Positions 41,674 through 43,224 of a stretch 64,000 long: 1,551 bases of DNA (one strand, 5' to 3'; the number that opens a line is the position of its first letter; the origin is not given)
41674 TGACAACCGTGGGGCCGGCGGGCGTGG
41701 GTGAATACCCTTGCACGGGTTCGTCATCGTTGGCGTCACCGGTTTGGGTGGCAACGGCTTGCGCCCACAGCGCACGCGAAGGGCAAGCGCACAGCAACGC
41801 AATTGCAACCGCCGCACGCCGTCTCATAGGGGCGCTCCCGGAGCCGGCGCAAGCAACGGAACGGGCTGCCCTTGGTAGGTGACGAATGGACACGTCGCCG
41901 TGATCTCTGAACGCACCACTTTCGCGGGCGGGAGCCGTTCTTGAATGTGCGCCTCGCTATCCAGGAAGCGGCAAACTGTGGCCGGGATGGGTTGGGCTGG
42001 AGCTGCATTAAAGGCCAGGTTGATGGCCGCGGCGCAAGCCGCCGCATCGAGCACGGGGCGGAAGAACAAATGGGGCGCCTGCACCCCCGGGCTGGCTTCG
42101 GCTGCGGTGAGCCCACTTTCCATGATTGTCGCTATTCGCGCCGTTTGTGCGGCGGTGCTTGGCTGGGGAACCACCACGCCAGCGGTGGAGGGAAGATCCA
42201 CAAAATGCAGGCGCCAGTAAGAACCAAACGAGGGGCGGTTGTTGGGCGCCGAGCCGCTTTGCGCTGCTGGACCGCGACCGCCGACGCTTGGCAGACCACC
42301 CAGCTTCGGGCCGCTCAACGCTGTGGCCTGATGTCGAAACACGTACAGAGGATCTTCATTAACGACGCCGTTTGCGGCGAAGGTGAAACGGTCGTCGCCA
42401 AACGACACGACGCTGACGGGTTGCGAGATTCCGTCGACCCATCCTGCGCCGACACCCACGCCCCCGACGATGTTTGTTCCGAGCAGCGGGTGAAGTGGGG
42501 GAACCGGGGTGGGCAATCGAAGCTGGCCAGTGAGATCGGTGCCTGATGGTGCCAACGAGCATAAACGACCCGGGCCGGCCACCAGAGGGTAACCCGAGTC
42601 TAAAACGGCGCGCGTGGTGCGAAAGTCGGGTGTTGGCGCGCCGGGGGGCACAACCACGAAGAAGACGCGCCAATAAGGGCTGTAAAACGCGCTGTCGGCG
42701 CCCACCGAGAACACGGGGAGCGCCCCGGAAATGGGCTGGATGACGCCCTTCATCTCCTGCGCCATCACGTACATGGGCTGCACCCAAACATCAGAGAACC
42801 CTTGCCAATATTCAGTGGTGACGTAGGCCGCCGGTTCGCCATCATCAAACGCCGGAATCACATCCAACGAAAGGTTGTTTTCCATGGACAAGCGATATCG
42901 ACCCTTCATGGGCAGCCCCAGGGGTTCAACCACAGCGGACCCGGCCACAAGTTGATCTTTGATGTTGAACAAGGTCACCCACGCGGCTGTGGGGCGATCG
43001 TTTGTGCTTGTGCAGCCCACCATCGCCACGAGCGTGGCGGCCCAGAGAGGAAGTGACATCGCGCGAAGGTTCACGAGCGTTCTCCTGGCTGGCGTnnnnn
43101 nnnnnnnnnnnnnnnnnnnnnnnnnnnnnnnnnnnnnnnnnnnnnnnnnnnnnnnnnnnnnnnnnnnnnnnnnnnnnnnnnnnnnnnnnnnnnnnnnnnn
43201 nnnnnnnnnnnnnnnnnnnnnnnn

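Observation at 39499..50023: Eight-gene minus-strand array joining a GldA/F/G-type ABC system to a receptor-like kinase and trans-envelope components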

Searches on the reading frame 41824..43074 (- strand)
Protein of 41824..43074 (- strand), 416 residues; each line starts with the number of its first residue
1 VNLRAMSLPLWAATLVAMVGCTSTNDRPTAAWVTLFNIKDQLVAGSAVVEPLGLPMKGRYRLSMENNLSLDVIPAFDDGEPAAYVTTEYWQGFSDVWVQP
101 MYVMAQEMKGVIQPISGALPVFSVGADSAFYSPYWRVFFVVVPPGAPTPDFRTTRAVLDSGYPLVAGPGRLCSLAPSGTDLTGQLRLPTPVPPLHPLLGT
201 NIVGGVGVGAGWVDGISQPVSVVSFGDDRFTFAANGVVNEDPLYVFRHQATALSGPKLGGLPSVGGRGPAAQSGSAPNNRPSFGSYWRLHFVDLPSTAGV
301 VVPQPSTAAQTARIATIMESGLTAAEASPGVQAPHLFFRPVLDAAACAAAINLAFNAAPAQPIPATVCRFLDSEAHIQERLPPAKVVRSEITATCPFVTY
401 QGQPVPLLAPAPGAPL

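Call 3: search_protein_families(library=pfam, proteins=[window:41824-43074:-], max_evalue=0.01)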
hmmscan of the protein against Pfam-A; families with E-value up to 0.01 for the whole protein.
window:41824-43074:- (416 aa): 0 families

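Call 7: search_protein_families(library=ncbifam, proteins=[window:41824-43074:-], max_evalue=0.01)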
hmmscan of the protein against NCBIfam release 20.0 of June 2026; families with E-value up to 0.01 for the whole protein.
window:41824-43074:- (416 aa): 0 families

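Call 9: find_homologous_proteins(query=window:41824-43074:-)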
Query window:41824-43074:- (416 aa): 32 proteins with E <= 0.001 among 8000 candidates.
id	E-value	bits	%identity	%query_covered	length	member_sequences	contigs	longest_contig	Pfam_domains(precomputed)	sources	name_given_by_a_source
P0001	6.7e-273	923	100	99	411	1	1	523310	-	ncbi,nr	ncbi:MAG: hypothetical protein SF187_15565 [Deltaproteobacteria bacterium]|nr:hypothetical protein [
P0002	9.9e-148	511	58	98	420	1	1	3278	-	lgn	-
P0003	8.6e-144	498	59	94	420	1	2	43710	-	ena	-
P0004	1.9e-137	477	58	94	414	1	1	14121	-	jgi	jgi:hypothetical protein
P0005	8.1e-132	458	56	94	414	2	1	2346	-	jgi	jgi:hypothetical protein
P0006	3.0e-126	440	54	95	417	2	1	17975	-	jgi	-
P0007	7.6e-118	412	55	85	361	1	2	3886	-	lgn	-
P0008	7.9e-89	317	47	95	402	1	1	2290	-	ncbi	-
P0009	8.5e-67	244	39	94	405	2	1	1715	-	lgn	-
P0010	3.9e-54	202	34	94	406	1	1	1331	-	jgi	-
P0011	4.4e-52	196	37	95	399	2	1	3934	-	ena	-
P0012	4.8e-52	196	35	92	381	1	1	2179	-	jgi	jgi:hypothetical protein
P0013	1.5e-48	184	34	95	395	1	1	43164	-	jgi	jgi:hypothetical protein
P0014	1.9e-42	164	34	93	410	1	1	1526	-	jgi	jgi:hypothetical protein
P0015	5.6e-41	159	32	94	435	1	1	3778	-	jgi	jgi:hypothetical protein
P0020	2.8e-35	140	33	88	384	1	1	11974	-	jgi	jgi:hypothetical protein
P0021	2.9e-34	137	32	92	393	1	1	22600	-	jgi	jgi:hypothetical protein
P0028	7.9e-30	122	30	81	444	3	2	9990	-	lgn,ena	-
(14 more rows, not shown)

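Call 11: find_encoding_contigs(protein=P0003, flank=10000, max_places=2)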
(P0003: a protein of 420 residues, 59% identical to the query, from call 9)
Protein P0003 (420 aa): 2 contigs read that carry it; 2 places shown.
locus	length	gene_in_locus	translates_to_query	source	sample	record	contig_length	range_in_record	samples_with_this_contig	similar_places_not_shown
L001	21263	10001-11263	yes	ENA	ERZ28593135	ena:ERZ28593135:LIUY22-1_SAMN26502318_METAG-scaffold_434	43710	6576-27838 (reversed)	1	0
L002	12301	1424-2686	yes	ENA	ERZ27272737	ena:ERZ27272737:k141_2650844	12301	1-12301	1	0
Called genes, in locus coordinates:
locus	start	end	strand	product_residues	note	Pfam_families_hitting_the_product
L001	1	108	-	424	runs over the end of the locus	PF01565:FAD_binding_4, PF02873:MurB_C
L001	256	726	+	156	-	-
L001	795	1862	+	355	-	PF01063:Aminotran_4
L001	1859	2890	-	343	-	-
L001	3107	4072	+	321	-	PF00005:ABC_tran, PF13304:AAA_21 (faint)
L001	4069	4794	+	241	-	PF01061:ABC2_membrane (weak), PF12679:ABC2_membrane_2, PF12730:ABC2_membrane_4 (weak), PF13346:ABC2_membrane_5 (weak), PF12698:ABC2_membrane_3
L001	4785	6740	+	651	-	PF09822:ABC_transp_aux, PF14258:DUF4350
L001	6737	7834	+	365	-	-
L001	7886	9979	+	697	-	PF00069:Pkinase, PF07714:PK_Tyr_Ser-Thr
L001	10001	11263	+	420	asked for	-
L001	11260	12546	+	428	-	-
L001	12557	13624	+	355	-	PF13620:CarboxypepD_reg (weak), PF14686:fn3_3 (faint)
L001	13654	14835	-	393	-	PF00696:AA_kinase, PF01842:ACT (faint), PF22468:ACT_9 (weak), PF13840:ACT_7, PF22468:ACT_9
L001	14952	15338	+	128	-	PF03091:CutA1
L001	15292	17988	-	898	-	PF00884:Sulfatase, PF01663:Phosphodiest (faint), PF16347:SGSH_C, PF13646:HEAT_2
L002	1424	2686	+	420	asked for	-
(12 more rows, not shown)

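Call 12: find_encoding_contigs(protein=P0013, flank=10000, max_places=2)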
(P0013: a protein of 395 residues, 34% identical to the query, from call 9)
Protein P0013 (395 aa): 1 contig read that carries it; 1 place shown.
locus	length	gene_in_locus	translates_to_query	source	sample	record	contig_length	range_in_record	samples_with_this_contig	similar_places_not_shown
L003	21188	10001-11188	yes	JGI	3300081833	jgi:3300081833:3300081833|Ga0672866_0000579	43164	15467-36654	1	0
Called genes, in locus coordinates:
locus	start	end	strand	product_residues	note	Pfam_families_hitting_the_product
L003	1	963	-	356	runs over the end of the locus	PF01565:FAD_binding_4, PF02873:MurB_C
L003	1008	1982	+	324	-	PF00356:LacI, PF00532:Peripla_BP_1, PF13407:Peripla_BP_4, PF13377:Peripla_BP_3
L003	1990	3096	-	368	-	-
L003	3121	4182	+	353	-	PF00005:ABC_tran, PF13304:AAA_21 (faint)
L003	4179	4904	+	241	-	PF01061:ABC2_membrane, PF12679:ABC2_membrane_2, PF12730:ABC2_membrane_4 (weak), PF12698:ABC2_membrane_3, PF13346:ABC2_membrane_5 (weak)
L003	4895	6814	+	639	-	PF09822:ABC_transp_aux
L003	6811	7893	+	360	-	PF14238:DUF4340 (weak)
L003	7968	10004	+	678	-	PF00069:Pkinase, PF07714:PK_Tyr_Ser-Thr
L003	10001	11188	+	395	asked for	-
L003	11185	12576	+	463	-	-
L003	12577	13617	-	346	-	PF00535:Glycos_transf_2, PF13641:Glyco_tranf_2_3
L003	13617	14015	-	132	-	PF10066:DUF2304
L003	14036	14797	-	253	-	PF00535:Glycos_transf_2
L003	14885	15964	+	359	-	-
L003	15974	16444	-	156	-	PF00578:AhpC-TSA, PF08534:Redoxin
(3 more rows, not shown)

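Call 13: find_encoding_contigs(protein=P0021, flank=10000, max_places=2)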
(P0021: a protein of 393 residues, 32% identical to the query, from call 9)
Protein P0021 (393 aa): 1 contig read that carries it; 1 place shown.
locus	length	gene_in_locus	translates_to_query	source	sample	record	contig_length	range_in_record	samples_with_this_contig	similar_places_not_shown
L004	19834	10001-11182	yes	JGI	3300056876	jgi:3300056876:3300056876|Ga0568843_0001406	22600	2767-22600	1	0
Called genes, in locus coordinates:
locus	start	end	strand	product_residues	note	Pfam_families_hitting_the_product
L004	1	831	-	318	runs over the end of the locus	PF01715:IPPT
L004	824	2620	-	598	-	PF02518:HATPase_c, PF13589:HATPase_c_3, PF01119:DNA_mis_repair, PF08676:MutL_C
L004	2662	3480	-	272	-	PF02985:HEAT (faint), PF13646:HEAT_2, PF03130:HEAT_PBS (faint), PF13513:HEAT_EZ (faint)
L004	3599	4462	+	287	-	PF02621:VitK2_biosynth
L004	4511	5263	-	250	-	-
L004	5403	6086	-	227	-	PF01048:PNP_UDP_1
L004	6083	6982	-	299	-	PF01435:Peptidase_M48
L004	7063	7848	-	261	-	PF12811:BaxI_1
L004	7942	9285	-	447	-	PF13650:Asp_protease_2 (weak), PF13975:gag-asp_proteas (weak), PF00595:PDZ (weak)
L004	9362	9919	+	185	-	PF00578:AhpC-TSA, PF08534:Redoxin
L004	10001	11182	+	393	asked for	-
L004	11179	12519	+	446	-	-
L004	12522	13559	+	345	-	PF13620:CarboxypepD_reg (weak), PF14686:fn3_3 (weak)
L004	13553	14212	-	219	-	PF12146:Hydrolase_4 (weak)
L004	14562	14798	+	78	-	PF05532:CsbD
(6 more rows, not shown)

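Call 15: find_encoding_contigs(protein=P0020, flank=10000, max_places=2)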
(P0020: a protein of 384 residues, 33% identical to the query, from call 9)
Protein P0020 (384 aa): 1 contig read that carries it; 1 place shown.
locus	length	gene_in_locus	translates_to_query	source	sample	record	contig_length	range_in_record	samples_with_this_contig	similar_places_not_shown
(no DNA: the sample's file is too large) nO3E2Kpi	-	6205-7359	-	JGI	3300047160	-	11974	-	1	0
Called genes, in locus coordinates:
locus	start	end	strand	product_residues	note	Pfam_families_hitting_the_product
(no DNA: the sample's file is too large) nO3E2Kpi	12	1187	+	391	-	PF00512:HisKA, PF02518:HATPase_c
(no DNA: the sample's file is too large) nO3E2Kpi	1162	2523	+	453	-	PF00072:Response_reg, PF00158:Sigma54_activat, PF14532:Sigma54_activ_2, PF00004:AAA (weak), PF07728:AAA_5 (weak), PF25601:AAA_lid_14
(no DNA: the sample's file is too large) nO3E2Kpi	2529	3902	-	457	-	PF13650:Asp_protease_2, PF13975:gag-asp_proteas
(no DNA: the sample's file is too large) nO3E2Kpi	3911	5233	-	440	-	PF13650:Asp_protease_2, PF13975:gag-asp_proteas, PF00595:PDZ (weak)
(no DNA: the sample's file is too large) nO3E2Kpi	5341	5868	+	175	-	PF00578:AhpC-TSA, PF08534:Redoxin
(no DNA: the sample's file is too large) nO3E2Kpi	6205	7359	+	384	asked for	-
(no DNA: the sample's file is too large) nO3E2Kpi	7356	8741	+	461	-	-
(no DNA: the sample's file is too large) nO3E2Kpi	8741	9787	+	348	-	PF13620:CarboxypepD_reg (faint), PF14686:fn3_3 (faint)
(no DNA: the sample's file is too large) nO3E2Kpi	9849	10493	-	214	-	PF12146:Hydrolase_4 (weak)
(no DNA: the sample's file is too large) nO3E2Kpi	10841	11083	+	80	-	PF05532:CsbD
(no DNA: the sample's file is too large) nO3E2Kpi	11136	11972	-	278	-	?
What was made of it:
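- AhpC/Redoxin genes sit beside T, or beside a displaced g8 (calls 12, 13, 15).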

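Call 16: find_encoding_contigs(protein=P0028, flank=10000, max_places=2)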
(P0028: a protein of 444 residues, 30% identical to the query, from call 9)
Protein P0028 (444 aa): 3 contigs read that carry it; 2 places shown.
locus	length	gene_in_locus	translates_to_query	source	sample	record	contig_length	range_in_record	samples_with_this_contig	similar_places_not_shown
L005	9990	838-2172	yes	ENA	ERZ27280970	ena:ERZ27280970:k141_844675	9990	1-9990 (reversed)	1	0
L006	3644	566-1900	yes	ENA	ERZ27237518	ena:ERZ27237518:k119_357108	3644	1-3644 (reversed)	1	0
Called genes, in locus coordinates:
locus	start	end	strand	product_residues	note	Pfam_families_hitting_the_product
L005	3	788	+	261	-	?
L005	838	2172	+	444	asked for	-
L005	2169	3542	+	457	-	-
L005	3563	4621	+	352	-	PF13620:CarboxypepD_reg (weak), PF14686:fn3_3 (weak)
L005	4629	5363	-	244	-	-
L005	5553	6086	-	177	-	PF13241:NAD_binding_7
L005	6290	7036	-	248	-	PF01553:Acyltransferase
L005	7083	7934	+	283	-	PF08281:Sigma70_r4_2 (weak), PF04545:Sigma70_r4 (faint)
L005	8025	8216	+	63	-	-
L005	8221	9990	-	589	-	?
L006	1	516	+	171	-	?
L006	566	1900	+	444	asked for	-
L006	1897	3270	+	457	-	-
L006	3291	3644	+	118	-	?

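Call 17: find_encoding_contigs(protein=P0006, flank=10000, max_places=2)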
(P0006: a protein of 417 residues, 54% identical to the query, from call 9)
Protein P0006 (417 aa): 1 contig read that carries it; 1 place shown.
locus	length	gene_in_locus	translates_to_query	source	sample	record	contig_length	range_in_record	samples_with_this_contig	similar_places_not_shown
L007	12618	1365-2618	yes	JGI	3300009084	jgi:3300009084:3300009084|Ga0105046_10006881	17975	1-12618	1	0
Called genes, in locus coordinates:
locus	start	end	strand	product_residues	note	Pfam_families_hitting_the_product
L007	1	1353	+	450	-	?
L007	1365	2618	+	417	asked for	-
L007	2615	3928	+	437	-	-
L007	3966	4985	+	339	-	PF13620:CarboxypepD_reg (faint), PF14686:fn3_3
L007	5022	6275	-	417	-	PF00696:AA_kinase, PF01842:ACT (faint), PF22468:ACT_9 (weak), PF13840:ACT_7, PF22468:ACT_9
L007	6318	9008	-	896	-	PF00884:Sulfatase, PF01663:Phosphodiest (faint), PF16347:SGSH_C, PF13646:HEAT_2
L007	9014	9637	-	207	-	PF16697:Yop-YscD_cpl (weak), PF00498:FHA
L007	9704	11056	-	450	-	PF13646:HEAT_2 (faint)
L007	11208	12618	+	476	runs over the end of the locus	PF03349:Toluene_X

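Call 19: search_solved_structures(query=window:41824-43074:-, max_evalue=10)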
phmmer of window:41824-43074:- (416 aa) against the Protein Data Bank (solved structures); distinct sequences matched with E-value up to 10: 0.

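Call 25: find_related_loci(query=A2, collection=genome_contigs, flank=10000)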
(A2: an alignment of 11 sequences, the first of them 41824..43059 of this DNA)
Query A2 (411 aa) in genome_contigs; peptide patterns used: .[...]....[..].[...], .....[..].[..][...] (x = any residue, [..] = any of these).
61 stretches matched a pattern; 32 encode a relative of the query (tblastn E <= 1e-3); 32 distinct loci.
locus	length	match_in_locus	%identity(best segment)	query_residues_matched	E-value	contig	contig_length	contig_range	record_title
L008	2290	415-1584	47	5-400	2e-95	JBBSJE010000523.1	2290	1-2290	MAG: Polyangia bacterium isolate LS4_concoct.240 LS4_concoct.240_K_2934170_L_2290_cov_13.2852, whole genome shotgun sequ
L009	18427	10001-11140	38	14-402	1e-64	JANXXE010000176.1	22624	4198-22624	MAG: Myxococcales bacterium isolate GL140_2_metabat_379_sub GL140_2_k141_3168406, whole genome shotgun sequence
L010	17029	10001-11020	35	54-401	9e-51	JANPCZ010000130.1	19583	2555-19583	MAG: Myxococcales bacterium isolate VAR_78_metabat_446 VAR_78_k141_3368207, whole genome shotgun sequence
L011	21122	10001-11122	32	16-401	1e-49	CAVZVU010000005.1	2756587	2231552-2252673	MAG: uncultured proteobacterium isolate MFD02134.bin.2.219 genome assembly, contig: contig_627, whole genome shotgun seq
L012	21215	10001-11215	31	4-408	5e-49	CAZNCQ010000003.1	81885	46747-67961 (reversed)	MAG TPA_asm: uncultured Myxococcales bacterium isolate binchicken_co54_362 genome assembly, contig: NODE_403_length_8188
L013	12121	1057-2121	33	46-395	2e-46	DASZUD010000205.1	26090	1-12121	MAG TPA_asm: Polyangia bacterium isolate SMAG_U6094 k141_565184, whole genome shotgun sequence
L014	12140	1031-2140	34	8-395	2e-46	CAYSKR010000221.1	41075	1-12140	MAG TPA_asm: uncultured Myxococcales bacterium isolate binchicken_co203_426 genome assembly, contig: k141_2662918, whole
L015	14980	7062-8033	33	77-396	2e-43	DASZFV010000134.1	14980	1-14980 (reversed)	MAG TPA_asm: Polyangia bacterium isolate SMAG_U6531 k141_3143624, whole genome shotgun sequence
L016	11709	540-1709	32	14-401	2e-43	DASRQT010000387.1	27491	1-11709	MAG TPA_asm: Polyangia bacterium isolate SMAG_U4273 k141_501777, whole genome shotgun sequence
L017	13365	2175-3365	29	10-396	2e-43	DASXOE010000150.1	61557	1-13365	MAG TPA_asm: Polyangia bacterium isolate SMAG_U5372 k141_3899009, whole genome shotgun sequence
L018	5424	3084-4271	32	7-400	5e-43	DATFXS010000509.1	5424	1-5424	MAG TPA_asm: Polyangia bacterium isolate SMAG_U9523 k141_3307360, whole genome shotgun sequence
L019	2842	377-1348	33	77-396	8e-43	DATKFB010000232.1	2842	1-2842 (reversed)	MAG TPA_asm: Polyangia bacterium isolate SMAG_U14514 k141_1664390, whole genome shotgun sequence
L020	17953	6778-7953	32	7-400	2e-39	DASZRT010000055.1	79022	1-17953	MAG TPA_asm: Polyangia bacterium isolate SMAG_U6031 k141_420112, whole genome shotgun sequence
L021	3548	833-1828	34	58-403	2e-39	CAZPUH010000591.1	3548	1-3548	MAG TPA_asm: uncultured Myxococcales bacterium isolate binchicken_co84_299 genome assembly, contig: k141_2444082, whole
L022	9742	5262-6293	30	7-396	2e-36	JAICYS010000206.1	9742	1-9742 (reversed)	MAG: Myxococcota bacterium isolate LS_ISSM_2_bin.42 k141_2679934_length_9742_cov_11.0000, whole genome shotgun sequence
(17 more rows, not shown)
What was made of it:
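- On GldA/F/G gliding-motility ABC transporter (Bacteroidota): The source and all relatives are Myxococcota MAGs (calls 9, 25).
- Tried and rejected: An 11-sequence subset worked (call 25).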

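Call 38: predict_structure(alignment_id=A1)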
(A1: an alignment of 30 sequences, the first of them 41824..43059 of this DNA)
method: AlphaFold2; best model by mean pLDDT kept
length: 411 residues; sequences in the alignment: 30
mean_pLDDT: 90.4   pTM: 0.88
mean pLDDT of the five models: 90.4, 89.7, 89.3, 87.9, 87.2
residues with pLDDT >= 90: 327; 70-90: 43; 50-70: 32; < 50: 9
segments of 3 or more residues with pLDDT < 50: 1-4, 407-411
pLDDT, mean of each block of 10 residues (from residue 1): 49 56 89 98 96 93 95 96 96 97 93 96 95 97 97 98 96 80 75 90 94 96 93 96 84 94 68 87 97 97 92 96 94 98 98 96 97 97 97 95 60 43
secondary structure, 60 per line:
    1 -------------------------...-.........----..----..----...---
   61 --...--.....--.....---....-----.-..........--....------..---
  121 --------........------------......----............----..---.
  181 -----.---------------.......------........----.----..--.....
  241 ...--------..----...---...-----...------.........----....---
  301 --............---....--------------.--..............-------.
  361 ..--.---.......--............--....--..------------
elements in order: E26-28 H30-38 E55-57 E63-65 E68-72 E75-79 E83-86 E94-103 E106-109 E129-136 H149-154 E159-170 E202-208 E215-222 E236-243 E258-260 E281-289 E294-297 H303-314 E318-321 H339-352 H369-375 E381-389 E392-395

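Call 43: fold_search(model_id=the predicted structure, library=pdb)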
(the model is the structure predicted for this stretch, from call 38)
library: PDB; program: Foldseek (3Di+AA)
matches with E <= 10: 83; with E <= 0.001: 0
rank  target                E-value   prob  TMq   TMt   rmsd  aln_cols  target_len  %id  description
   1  3sqr_A                2.1e-01  0.01  0.06  0.05  18.4       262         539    9  Crystal structure of laccase from Botrytis aclada at 1.67 A resolution (released 2012-07-11)
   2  3v9e_A                2.6e-01  0.01  0.06  0.05  18.6       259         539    9  Structure of the L499M mutant of the laccase from B.aclada (released 2013-01-23)
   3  9rc5                  6.9e-01  0.01  0.07  0.06  20.3       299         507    9  Laccase (multicopper oxidase) from Pediococcus pentosaceus 4618 mutant E451L co-crystallized with Silver Nitrate (1 mole (released 2025-11-19)
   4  3njh_D                9.8e-01  0.02  0.07  0.15  13.8       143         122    9  D37A mutant of SO1698 protein, an aspartic peptidase from Shewanella oneidensis. (released 2010-07-14)
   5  6i3l_A                9.8e-01  0.01  0.05  0.04  11.1        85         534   13  Bilirubin oxidase from Myrothecium verrucaria, mutant W396F (released 2019-10-02)
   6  9rcm                  1.6e+00  0.01  0.07  0.06  19.8       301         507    8  Laccase (multicopper oxidase) from Pediococcus pentosaceus 4618 mutant E451L co-crystallized with Copper Chloride (released 2025-11-19)
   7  2q9o_A                1.9e+00  0.01  0.07  0.06  18.6       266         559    8  Near-atomic resolution structure of a Melanocarpus albomyces laccase (released 2008-03-25)
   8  3gdc_B                2.1e+00  0.01  0.07  0.09  21.1       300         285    8  Crystal structure of multicopper oxidase (released 2010-03-09)
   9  6iqz_A                2.2e+00  0.01  0.05  0.04  11.2        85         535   13  High resolution structure of bilirubin oxidase from Myrothecium verrucaria - wild type (released 2018-11-21)
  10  6w2k_A                2.2e+00  0.01  0.08  0.07  19.5       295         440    6  Crystal structure of laccase from Thermus thermophilus HB27 in reducing conditions (Na2,S2,O2, 20 min) (released 2021-03-10)
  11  8rtr_BBB              2.4e+00  0.01  0.05  0.04  11.1        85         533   13  Bilirubin oxidase from Myrothecium verrucaria with R356S mutation (released 2025-08-06)
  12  7rab_A                2.4e+00  0.01  0.08  0.09  20.4       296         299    8  Crystal structure of a dodecameric multicopper oxidase from M. hydrothermalis in a cubic lattice (released 2021-10-20)
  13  3n55_A                2.5e+00  0.01  0.05  0.12   8.9        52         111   13  SO1698 protein, an aspartic peptidase from Shewanella oneidensis. (released 2010-06-02)
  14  3njf_A                2.6e+00  0.01  0.04  0.11   9.0        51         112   14  Y26F mutant of SO1698 protein, an aspartic peptidase from Shewanella oneidensis (released 2010-07-07)
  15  6i3k_A                2.8e+00  0.01  0.05  0.04  11.2        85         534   13  Bilirubin oxidase from Myrothecium verrucaria, mutant W396A in complex with ferricyanide (released 2019-10-02)
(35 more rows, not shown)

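Call 100: search_protein_families(library=pfam, alignment_id=A2, max_evalue=10)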
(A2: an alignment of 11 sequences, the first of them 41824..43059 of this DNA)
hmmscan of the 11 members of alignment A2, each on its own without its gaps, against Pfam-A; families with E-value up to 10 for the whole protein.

A. member 1, window:41824-43059:- (411 aa): 0 families

B. families by the number of members that match (of 11 scanned): 2 families
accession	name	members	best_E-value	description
PF24298.1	DUF7482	1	0.013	Domain of unknown function (DUF7482)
PF17186.10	Lipocalin_9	1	0.28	Lipocalin-like domain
